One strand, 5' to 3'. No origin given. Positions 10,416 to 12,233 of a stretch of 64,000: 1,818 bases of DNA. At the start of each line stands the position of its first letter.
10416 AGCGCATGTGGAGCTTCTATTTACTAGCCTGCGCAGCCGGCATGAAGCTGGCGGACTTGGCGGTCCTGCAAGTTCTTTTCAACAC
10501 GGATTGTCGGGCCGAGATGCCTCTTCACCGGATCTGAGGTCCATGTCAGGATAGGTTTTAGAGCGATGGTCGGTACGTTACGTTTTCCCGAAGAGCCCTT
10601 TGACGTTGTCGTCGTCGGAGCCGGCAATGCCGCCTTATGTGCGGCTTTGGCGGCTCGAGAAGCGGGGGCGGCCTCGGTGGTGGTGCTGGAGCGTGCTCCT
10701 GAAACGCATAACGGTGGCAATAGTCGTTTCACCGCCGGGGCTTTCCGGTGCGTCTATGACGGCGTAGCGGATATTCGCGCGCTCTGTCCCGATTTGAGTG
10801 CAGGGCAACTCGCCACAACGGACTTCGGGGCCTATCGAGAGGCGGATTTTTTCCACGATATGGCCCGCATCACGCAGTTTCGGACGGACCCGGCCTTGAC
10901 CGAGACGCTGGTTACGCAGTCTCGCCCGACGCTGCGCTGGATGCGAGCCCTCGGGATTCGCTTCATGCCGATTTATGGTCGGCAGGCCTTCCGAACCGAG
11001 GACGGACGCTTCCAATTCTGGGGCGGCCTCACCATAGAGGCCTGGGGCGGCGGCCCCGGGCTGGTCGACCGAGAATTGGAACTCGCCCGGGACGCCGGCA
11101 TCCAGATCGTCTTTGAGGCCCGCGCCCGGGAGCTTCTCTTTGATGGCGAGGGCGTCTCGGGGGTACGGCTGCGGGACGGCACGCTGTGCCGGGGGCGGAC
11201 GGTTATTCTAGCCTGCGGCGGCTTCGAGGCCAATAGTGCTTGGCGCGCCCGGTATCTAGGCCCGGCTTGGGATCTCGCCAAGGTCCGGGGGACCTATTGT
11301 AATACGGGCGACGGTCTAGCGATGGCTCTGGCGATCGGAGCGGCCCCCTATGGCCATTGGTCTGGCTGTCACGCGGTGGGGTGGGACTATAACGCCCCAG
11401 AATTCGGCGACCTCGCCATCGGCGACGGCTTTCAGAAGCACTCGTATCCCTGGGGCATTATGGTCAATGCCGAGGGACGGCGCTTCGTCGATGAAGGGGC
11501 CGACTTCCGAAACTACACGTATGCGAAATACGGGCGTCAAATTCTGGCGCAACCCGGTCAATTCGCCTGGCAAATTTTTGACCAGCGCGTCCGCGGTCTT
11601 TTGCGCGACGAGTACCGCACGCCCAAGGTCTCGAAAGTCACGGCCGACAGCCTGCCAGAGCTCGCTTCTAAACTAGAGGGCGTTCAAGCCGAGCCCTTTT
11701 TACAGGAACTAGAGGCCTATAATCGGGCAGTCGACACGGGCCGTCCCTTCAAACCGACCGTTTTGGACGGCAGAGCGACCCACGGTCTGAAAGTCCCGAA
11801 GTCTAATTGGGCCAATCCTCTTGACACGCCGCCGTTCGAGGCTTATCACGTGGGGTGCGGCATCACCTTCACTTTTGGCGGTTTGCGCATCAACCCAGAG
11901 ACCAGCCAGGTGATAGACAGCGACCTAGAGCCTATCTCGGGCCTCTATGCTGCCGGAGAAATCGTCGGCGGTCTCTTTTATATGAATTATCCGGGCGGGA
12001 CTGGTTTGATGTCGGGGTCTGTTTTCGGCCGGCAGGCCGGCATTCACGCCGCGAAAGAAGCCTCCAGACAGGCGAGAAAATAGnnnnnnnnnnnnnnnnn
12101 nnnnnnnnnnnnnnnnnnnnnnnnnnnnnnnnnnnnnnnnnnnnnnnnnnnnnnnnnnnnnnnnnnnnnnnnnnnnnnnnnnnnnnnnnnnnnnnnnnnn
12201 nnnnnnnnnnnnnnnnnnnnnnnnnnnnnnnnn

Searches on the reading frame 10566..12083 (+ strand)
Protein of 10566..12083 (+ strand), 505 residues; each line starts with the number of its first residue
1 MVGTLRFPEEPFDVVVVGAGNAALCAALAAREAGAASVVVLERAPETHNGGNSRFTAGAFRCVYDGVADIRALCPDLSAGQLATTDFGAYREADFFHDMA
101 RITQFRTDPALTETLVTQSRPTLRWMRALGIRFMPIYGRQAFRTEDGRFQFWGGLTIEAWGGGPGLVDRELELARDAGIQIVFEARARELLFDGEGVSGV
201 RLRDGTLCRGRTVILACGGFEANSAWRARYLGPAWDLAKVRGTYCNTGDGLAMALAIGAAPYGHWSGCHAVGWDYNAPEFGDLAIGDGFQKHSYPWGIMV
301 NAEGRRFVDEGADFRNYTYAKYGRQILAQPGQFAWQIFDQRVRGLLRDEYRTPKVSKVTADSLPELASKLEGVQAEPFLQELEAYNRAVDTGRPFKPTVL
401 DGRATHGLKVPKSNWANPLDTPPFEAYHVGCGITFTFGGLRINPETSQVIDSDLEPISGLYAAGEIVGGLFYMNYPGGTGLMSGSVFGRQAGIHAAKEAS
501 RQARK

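Call 31: search_protein_families(library=ncbifam, proteins=[window:10566-12083:+])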
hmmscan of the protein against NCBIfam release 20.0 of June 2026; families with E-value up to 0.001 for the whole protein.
window:10566-12083:+ (505 aa): 38 families (the best 25 are shown)
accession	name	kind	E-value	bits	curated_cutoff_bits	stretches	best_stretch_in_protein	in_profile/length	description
NF006130.0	PRK08274.1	equivalog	2.8e-171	570.4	369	1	11-502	5-465/467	FAD-dependent tricarballylate dehydrogenase TcuA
TIGR02485.1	CobZ_N-term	equivalog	1.9e-72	244.4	372.55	1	13-499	3-435/437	FAD-dependent tricarballylate dehydrogenase TcuA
TIGR01813.1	flavo_cyto_c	subfamily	4e-46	157.6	285.45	1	13-492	1-443/444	flavocytochrome c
NF005510.0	PRK07121.1-3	subfamily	3.6e-39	134.8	481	2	157-499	173-490/492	FAD-binding protein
NF005064.0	PRK06481.1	equivalog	1.8e-33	116.1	542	2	175-499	201-503/506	flavocytochrome c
NF009478.0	PRK12844.1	equivalog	2e-33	115.6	789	2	163-502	209-555/559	3-ketosteroid-delta-1-dehydrogenase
NF005511.0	PRK07121.1-4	equivalog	1.3e-31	109.7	466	2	211-502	269-546/553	FAD-binding protein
NF004789.0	PRK06134.1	subfamily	2e-30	105.9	747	1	162-502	215-574/581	FAD-dependent oxidoreductase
NF053676.1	4oxCHCAChcC1Cy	equivalog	3e-30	105.1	1000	2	163-479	186-509/528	4-oxocyclohexanecarboxylate 2-dehydrogenase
NF005882.1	PRK07843.1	equivalog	1.2e-29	103.2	788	2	174-480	212-531/547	3-oxosteroid 1-dehydrogenase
NF053717.1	VnlPnlRedVprA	equivalog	4.2e-29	101.7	600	1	10-480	5-464/481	vinyl phenol reductase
NF009473.0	PRK12835.1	subfamily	1.9e-26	92.7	837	2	166-342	215-391/585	FAD-binding protein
NF009479.0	PRK12845.1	equivalog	2.5e-26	92.2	793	1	174-497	229-565/566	3-ketosteroid-delta-1-dehydrogenase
NF009477.0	PRK12843.1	equivalog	7.9e-26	90.6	758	2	163-502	220-575/578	FAD-dependent oxidoreductase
NF053677.1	Desat2ChcC2Cyan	equivalog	3.9e-24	84.9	900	1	163-500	202-556/558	4-oxocyclohex-2-ene-1-carboxylate 5-dehydrogenase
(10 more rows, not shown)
